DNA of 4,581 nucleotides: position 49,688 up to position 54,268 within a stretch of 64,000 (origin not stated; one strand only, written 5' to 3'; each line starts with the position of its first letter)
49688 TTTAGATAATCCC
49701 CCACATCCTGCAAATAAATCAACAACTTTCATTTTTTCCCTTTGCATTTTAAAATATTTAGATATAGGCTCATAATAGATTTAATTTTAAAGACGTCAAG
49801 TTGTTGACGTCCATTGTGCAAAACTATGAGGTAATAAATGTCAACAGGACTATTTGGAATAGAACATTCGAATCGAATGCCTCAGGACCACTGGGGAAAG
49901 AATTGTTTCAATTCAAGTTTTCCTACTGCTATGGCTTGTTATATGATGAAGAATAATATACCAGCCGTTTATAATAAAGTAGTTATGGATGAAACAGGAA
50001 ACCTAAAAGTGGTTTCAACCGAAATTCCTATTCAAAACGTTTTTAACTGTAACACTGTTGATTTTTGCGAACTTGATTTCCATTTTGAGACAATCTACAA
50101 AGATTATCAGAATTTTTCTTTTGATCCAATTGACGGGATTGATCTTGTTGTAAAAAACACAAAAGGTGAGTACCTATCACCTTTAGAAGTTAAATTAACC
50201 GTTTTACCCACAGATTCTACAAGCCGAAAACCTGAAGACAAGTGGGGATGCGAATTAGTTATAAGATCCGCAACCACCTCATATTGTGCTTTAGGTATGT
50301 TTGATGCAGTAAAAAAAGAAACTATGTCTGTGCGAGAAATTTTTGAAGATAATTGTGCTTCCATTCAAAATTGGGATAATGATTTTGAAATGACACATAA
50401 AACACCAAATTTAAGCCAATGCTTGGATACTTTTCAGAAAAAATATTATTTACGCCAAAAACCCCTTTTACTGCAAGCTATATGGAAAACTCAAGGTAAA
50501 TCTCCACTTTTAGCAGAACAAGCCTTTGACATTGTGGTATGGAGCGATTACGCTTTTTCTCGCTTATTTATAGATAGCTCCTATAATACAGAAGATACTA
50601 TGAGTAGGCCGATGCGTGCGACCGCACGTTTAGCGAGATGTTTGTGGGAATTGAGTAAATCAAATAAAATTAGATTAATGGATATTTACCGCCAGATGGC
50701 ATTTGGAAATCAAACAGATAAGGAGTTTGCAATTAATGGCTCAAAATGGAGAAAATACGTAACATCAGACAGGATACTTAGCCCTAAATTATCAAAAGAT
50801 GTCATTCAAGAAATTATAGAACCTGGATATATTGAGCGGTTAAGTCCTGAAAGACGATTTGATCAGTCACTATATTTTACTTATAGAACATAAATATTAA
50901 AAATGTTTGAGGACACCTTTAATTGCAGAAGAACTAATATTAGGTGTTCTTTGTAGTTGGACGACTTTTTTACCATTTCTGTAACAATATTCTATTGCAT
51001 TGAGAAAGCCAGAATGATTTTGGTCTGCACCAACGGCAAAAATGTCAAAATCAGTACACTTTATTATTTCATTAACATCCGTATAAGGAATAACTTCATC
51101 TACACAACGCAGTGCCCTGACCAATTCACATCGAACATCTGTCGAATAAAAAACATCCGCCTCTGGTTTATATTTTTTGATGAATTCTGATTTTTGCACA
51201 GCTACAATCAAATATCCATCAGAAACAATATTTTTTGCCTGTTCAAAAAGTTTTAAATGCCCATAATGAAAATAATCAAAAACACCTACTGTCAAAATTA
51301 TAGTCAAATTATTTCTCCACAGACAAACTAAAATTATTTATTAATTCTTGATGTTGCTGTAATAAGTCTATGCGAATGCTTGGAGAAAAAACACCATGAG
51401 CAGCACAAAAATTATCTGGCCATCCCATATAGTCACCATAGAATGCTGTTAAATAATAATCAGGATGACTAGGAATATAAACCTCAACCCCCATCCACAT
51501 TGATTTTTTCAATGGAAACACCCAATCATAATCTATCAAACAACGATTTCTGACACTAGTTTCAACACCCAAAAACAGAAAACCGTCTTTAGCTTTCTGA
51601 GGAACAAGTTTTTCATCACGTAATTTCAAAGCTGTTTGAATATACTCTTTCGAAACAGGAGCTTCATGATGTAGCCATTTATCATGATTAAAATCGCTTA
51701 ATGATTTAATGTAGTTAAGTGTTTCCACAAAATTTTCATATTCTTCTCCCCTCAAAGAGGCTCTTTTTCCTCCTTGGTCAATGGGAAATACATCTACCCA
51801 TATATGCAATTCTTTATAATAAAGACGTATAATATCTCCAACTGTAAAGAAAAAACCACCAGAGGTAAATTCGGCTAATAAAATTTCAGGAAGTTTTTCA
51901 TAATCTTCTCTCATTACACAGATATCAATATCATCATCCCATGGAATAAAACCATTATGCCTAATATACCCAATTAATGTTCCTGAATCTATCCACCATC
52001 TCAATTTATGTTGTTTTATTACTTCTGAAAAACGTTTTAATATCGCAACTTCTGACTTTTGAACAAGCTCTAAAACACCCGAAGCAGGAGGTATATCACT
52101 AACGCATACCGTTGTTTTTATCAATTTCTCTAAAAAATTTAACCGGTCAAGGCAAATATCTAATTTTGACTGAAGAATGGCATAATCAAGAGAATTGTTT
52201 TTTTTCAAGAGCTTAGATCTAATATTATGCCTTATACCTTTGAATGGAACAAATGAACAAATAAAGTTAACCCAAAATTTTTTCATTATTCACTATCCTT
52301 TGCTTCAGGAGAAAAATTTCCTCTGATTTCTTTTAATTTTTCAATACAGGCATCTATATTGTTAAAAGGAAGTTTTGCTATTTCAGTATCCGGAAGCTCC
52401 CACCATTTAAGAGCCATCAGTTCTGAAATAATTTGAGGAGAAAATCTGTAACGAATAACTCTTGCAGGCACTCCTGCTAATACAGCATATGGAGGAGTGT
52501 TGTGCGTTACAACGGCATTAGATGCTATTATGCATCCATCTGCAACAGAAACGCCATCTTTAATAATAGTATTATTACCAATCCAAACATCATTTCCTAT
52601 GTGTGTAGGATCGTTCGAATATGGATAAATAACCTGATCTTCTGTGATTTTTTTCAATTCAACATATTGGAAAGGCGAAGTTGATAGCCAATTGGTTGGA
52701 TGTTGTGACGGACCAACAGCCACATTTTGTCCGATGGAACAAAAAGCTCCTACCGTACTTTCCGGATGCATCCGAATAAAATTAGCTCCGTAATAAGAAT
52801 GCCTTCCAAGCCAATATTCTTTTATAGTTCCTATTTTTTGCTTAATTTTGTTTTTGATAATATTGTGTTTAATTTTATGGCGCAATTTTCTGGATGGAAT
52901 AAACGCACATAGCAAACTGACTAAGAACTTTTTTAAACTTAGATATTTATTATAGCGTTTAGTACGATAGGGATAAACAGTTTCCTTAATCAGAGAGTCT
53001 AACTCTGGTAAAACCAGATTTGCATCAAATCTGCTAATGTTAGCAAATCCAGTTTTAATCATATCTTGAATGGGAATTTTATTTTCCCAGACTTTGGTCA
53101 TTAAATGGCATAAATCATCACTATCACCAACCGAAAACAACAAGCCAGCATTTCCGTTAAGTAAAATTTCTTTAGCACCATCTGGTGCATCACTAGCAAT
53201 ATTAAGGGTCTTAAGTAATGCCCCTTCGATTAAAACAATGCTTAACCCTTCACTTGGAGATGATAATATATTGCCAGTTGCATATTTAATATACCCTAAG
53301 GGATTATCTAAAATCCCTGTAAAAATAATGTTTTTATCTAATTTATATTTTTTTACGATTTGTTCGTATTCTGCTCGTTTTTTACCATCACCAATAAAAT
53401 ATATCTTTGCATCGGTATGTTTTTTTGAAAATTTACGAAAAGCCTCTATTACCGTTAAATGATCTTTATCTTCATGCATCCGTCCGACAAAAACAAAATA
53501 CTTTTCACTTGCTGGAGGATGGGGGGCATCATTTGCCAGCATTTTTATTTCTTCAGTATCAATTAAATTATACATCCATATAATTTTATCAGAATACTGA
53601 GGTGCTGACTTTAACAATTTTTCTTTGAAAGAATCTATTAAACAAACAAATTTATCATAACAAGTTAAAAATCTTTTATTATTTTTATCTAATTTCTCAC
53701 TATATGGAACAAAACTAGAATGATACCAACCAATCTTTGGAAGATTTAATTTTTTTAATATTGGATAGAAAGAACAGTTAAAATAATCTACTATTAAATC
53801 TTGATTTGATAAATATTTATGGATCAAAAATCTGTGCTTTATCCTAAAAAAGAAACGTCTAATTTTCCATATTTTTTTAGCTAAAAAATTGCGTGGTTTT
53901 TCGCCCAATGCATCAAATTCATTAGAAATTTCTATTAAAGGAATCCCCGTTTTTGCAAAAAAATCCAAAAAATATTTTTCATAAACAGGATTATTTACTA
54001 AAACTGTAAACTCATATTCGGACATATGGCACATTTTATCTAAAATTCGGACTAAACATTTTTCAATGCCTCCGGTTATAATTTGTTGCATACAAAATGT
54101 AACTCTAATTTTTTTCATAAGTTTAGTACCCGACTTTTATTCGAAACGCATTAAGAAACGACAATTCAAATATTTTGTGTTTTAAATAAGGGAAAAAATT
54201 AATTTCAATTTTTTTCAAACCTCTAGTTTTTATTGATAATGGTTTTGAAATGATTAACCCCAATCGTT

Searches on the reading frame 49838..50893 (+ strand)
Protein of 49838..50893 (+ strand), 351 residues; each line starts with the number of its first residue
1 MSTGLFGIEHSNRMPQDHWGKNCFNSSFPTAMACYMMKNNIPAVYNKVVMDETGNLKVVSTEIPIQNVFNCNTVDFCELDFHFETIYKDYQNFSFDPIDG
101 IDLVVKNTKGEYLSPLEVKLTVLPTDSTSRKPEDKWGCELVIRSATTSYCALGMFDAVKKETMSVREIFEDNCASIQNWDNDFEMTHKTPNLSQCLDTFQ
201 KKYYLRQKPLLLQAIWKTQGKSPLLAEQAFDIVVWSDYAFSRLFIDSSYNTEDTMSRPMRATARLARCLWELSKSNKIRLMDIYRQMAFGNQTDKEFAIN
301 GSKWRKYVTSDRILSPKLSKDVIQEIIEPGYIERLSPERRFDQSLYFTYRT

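Call 6: search_protein_families(library=pfam, proteins=[window:49838-50893:+], max_evalue=0.001)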
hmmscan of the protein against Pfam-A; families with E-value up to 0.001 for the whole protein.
window:49838-50893:+ (351 aa): 1 family
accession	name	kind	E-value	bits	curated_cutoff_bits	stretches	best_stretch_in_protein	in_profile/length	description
PF09519.16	RE_HindVP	-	8.4e-84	281.8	25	1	19-346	1-326/332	HindVP restriction endonuclease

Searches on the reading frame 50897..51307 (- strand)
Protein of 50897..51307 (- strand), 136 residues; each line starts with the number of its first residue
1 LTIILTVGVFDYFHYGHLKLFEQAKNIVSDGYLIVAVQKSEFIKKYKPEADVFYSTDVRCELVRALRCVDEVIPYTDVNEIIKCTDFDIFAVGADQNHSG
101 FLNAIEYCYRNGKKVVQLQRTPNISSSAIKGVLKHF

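Call 6: search_protein_families(library=pfam, proteins=[window:50897-51307:-], max_evalue=0.001)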
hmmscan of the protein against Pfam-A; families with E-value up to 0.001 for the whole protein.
window:50897-51307:- (136 aa): 2 families
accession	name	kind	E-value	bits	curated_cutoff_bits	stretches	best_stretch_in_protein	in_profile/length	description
PF01467.32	CTP_transf_like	-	1.8e-17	64.2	21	1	5-130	1-131/133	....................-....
PF06574.18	FAD_syn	-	0.00023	21.4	27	1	4-37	9-42/158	FAD synthetase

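Call 51: search_protein_families(library=ncbifam, proteins=[window:50897-51307:-], max_evalue=0.00001)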
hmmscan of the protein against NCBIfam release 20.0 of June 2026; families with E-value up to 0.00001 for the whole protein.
window:50897-51307:- (136 aa): 7 families
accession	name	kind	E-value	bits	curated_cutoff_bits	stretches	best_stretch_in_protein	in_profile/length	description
TIGR01518.1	g3p_cytidyltrns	equivalog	8.9e-18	64.6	165.4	1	4-130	1-122/125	glycerol-3-phosphate cytidylyltransferase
TIGR02199.1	rfaE_dom_II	equivalog_domain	1.3e-15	57.5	181.5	1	2-129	12-138/144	D-glycero-beta-D-manno-heptose 1-phosphate adenylyltransferase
TIGR00125.1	cyt_tran_rel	domain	4.3e-14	52.4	27.7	1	3-72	1-65/65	adenylyltransferase/cytidyltransferase family protein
NF008454.0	PRK11316.1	equivalog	8.1e-13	47.8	521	1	2-129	341-467/475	bifunctional D-glycero-beta-D-manno-heptose-7-phosphate kinase/D-glycero-beta-D-manno-heptose 1-phosphate adenylyltransferase HldE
NF005518.0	PRK07143.1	equivalog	4.7e-08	32.8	232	1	4-87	18-99/281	hypothetical protein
NF045965.1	RibF_rel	equivalog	1.1e-06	28.3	200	1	4-72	15-86/279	FAD synthase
NF001985.0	PRK00777.1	subfamily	9.2e-06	25.8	104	0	7-63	10-63/157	pantetheine-phosphate adenylyltransferase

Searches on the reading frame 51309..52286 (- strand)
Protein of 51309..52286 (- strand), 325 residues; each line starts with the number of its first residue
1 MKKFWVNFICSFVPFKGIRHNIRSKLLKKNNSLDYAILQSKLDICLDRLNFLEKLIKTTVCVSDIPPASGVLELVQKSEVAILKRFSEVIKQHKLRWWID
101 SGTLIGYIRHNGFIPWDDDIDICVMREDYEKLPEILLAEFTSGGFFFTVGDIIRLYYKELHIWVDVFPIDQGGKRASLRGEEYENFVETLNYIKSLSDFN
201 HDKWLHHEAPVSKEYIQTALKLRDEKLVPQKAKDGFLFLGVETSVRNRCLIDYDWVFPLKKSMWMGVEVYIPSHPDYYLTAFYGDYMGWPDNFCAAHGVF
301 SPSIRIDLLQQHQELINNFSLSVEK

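Call 6: search_protein_families(library=pfam, proteins=[window:51309-52286:-], max_evalue=0.001)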
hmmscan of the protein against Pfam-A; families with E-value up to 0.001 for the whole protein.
window:51309-52286:- (325 aa): 1 family
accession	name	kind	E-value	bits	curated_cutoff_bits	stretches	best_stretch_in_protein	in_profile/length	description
PF04991.19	LicD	-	3.8e-32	112.6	22.6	1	91-284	2-227/227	LicD family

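Call 51: search_protein_families(library=ncbifam, proteins=[window:51309-52286:-], max_evalue=0.00001)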
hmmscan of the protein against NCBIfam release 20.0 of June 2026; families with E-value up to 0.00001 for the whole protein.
window:51309-52286:- (325 aa): 1 family
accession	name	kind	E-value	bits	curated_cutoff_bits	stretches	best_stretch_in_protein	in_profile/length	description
NF045866.1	GGPL_Ptran_Mf1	equivalog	6.6e-16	59.1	225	1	76-284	2-219/240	diacylglycerol cholinephosphotransferase Mf1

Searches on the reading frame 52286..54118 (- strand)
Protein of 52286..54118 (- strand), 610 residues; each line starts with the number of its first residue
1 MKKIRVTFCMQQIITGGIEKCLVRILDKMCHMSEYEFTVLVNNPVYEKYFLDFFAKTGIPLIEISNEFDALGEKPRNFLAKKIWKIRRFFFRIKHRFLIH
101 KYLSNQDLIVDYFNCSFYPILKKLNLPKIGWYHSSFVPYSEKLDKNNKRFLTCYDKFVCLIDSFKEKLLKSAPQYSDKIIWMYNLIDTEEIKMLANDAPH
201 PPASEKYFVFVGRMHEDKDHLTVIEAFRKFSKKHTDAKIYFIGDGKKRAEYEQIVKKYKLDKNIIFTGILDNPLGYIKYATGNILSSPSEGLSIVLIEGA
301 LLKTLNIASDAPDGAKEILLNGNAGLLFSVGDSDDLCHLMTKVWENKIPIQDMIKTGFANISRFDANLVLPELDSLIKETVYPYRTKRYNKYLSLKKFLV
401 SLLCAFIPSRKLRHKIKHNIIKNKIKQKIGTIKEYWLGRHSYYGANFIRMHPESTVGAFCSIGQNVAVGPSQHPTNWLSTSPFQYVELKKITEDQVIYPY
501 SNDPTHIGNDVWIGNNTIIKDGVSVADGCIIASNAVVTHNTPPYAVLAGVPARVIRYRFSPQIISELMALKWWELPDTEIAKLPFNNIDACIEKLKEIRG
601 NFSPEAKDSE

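Call 6: search_protein_families(library=pfam, proteins=[window:52286-54118:-], max_evalue=0.001)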
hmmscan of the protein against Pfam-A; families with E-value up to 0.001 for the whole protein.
window:52286-54118:- (610 aa): 5 families
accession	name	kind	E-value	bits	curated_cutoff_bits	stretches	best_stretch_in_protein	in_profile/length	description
PF00534.26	Glycos_transf_1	-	2.6e-23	82.8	26.4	1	202-356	12-168/172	Glycosyl transferases group 1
PF13692.12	Glyco_trans_1_4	-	3.8e-21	76.3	27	1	206-345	2-141/142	Glycosyl transferases group 1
PF00132.30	Hexapep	-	1.6e-11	43.8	27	1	504-539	1-36/36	Bacterial transferase hexapeptide (six repeats)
PF14602.12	Hexapep_2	-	2.7e-06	27.4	27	1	504-538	1-33/34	Hexapeptide repeat of succinyl-transferase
PF25084.1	LbH_EIF2B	-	0.00066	20.1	54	0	513-540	75-102/105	EIF2B subunit epsilon LbH domain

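Call 51: search_protein_families(library=ncbifam, proteins=[window:52286-54118:-], max_evalue=0.00001)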
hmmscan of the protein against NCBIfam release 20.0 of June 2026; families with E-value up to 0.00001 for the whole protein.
window:52286-54118:- (610 aa): 35 families (the best 25 are shown)
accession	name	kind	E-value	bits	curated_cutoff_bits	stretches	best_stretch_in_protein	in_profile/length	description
TIGR03308.1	phn_thr-fam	hypoth_equivalog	7.7e-30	104.3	201.65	1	432-580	34-184/204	phosphonate metabolim protein, transferase hexapeptide repeat family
NF000490.1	chloram_CatB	equivalog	6.1e-29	100.8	350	1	455-581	58-187/210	type B chloramphenicol O-acetyltransferase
NF000311.1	Vat_ABCDEFH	equivalog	2.2e-28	99.2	300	1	455-582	59-188/201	Vat family streptogramin A O-acetyltransferase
NF050063.1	ProtGlycPglJ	equivalog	3.3e-24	85.8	500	1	165-367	156-353/363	N-acetylgalactosamine-N,N'-diacetylbacillosaminyl-diphospho-undecaprenol 4-alpha-N-acetylgalactosaminyltransferase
NF000147.1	stregram_VatF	exception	2e-23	83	400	1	453-582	66-198/221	streptogramin A O-acetyltransferase Vat(F)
NF000101.1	stregram_VatA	exception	2.1e-23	83.1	450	1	455-599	67-213/219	streptogramin A O-acetyltransferase Vat(A)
NF033468.1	stregram_VatI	exception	7.4e-23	81.4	415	1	456-598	62-206/208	streptogramin A O-acetyltransferase Vat(I)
NF000084.1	amicyc_ac_ApmA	equivalog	2.9e-22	79.7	550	1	493-592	165-262/274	aminocyclitol acetyltransferase ApmA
NF000097.1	stregram_VatC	exception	7.4e-22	78.3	425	1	455-590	67-200/212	streptogramin A O-acetyltransferase Vat(C)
NF000504.1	stregram_VatH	exception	1.6e-21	77.2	475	1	455-602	66-211/216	streptogramin A O-acetyltransferase Vat(H)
NF000111.1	stregram_VatD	exception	8.4e-20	71.4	400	1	455-581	62-190/209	streptogramin A O-acetyltransferase Vat(D)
NF007396.0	PRK09922.1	equivalog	9.5e-20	70.8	385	1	3-356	2-337/361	lipopolysaccharide 1,6-galactosyltransferase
NF000020.1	stregram_VatE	exception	8.2e-19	68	450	1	455-574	63-185/214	streptogramin A O-acetyltransferase Vat(E)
NF047880.1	glyco_SdgA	exception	8.6e-18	64.2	800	1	97-372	209-482/488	serine-aspartate repeat adhesin O-glycosyltransferase SdgA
TIGR03532.1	DapD_Ac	equivalog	2e-15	57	231.75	1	496-556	152-212/231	2,3,4,5-tetrahydropyridine-2,6-dicarboxylate N-acetyltransferase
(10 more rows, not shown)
